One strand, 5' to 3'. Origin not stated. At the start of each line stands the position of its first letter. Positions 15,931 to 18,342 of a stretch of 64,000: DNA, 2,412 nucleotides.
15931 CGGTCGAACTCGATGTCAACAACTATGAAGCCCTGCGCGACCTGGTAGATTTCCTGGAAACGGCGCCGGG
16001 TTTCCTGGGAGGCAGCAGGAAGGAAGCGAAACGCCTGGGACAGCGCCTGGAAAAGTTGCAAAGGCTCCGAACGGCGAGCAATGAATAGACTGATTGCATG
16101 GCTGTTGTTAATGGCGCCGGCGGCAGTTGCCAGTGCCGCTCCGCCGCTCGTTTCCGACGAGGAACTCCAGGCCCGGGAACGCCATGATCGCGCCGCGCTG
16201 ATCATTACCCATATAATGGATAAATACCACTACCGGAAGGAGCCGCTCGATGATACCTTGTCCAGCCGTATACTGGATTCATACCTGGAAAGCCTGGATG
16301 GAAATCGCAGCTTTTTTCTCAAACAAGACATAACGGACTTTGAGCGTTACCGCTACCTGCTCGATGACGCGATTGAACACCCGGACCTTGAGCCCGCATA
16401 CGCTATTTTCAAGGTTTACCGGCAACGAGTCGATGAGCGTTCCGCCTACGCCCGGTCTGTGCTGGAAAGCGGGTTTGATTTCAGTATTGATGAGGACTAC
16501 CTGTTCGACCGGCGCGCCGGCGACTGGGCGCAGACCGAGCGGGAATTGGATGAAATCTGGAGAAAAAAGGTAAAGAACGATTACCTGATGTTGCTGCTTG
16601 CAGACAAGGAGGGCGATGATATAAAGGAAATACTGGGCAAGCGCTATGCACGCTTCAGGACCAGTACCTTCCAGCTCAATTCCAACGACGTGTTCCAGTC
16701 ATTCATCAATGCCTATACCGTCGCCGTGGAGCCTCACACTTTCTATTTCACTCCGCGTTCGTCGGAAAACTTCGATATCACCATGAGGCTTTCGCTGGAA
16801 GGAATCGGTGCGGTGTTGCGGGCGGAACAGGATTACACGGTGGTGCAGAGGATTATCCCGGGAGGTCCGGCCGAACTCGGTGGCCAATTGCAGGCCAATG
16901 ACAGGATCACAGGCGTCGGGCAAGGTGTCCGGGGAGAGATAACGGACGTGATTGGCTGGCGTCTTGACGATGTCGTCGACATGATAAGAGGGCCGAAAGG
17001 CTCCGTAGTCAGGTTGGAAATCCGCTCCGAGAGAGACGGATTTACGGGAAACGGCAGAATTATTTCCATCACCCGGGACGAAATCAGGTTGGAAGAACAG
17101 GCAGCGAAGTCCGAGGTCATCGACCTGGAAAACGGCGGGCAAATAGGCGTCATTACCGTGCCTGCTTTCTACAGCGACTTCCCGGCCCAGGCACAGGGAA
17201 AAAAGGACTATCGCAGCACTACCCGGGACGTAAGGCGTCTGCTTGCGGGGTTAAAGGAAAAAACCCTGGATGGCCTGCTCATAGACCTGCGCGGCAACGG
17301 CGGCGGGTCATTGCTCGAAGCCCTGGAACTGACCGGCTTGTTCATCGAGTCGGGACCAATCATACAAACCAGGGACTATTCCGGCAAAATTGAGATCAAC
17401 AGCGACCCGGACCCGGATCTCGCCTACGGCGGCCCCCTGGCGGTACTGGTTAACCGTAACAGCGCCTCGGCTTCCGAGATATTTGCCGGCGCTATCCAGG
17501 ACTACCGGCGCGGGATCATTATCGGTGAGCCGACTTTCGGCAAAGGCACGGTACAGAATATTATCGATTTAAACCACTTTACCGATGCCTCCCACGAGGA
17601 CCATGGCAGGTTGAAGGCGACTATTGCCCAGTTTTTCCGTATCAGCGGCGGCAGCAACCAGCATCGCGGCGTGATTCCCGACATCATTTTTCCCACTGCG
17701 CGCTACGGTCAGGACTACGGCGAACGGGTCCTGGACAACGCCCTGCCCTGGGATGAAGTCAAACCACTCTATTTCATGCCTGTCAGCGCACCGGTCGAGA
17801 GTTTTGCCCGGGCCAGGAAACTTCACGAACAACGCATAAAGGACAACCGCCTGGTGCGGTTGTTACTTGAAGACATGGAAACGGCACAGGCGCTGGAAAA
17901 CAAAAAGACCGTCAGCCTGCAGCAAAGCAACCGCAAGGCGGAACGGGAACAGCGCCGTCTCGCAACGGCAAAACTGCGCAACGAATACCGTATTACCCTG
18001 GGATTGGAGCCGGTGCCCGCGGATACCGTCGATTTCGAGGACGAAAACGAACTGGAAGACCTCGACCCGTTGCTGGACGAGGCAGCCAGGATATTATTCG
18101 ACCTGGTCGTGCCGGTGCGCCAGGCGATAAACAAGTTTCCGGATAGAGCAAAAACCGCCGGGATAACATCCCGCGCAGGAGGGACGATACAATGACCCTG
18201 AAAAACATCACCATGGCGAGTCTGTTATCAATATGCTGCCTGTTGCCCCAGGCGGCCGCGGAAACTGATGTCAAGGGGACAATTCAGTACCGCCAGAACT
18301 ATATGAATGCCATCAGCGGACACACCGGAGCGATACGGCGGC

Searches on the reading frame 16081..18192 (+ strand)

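Call 12: search_protein_families(library=ncbifam, proteins=[window:16081-18192:+], max_evalue=0.00001)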
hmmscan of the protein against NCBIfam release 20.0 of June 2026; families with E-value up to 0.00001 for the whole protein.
window:16081-18192:+ (704 aa): 11 families
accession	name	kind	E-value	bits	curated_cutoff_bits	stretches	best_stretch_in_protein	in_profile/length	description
NF008388.1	PRK11186.1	exception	1.5e-202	674.6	825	1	4-676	9-662/663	carboxy terminal-processing peptidase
NF051464.1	tail_spec_CT441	exception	1.4e-85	288.3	700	1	41-565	27-553/645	tail-specific protease Tsp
TIGR00225.1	prc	subfamily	4.6e-84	282.3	218.6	1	201-558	12-335/335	C-terminal processing peptidase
TIGR03900.1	prc_long_Delta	hypoth_equivalog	3.1e-52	177.7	660.95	1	203-552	103-418/973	MXAN_5808 family serine peptidase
NF045590.1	Cterm_S41_CtpC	exception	2.1e-38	132.2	665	1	200-537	76-378/418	carboxyl-terminal processing protease CtpC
NF045589.1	Cterm_S41_CtpB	exception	3.9e-38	131.2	633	1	203-537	87-380/416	carboxyl-terminal processing protease CtpB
NF052377.1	lmo1851_S41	exception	6.3e-37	127.3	725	1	199-540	65-370/468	lmo1851 family serine protease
NF045588.1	Cterm_S41_CtpA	exception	1.5e-36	126.2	625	1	203-499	74-346/401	carboxyl-terminal processing protease CtpA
NF045591.1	Cterm_S41_CtpZ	exception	1.5e-31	109.5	525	1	201-539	72-376/403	carboxyl-terminal processing protease CtpZ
NF033424.1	chlamy_CPAF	equivalog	1.8e-09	36.8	250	0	442-490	448-496/564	protease-like activity factor CPAF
NF058627.1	S41_Gfo1087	equivalog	1.6e-07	30.6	455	0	455-536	333-419/489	GFO_1087 family putative carboxy terminal peptidase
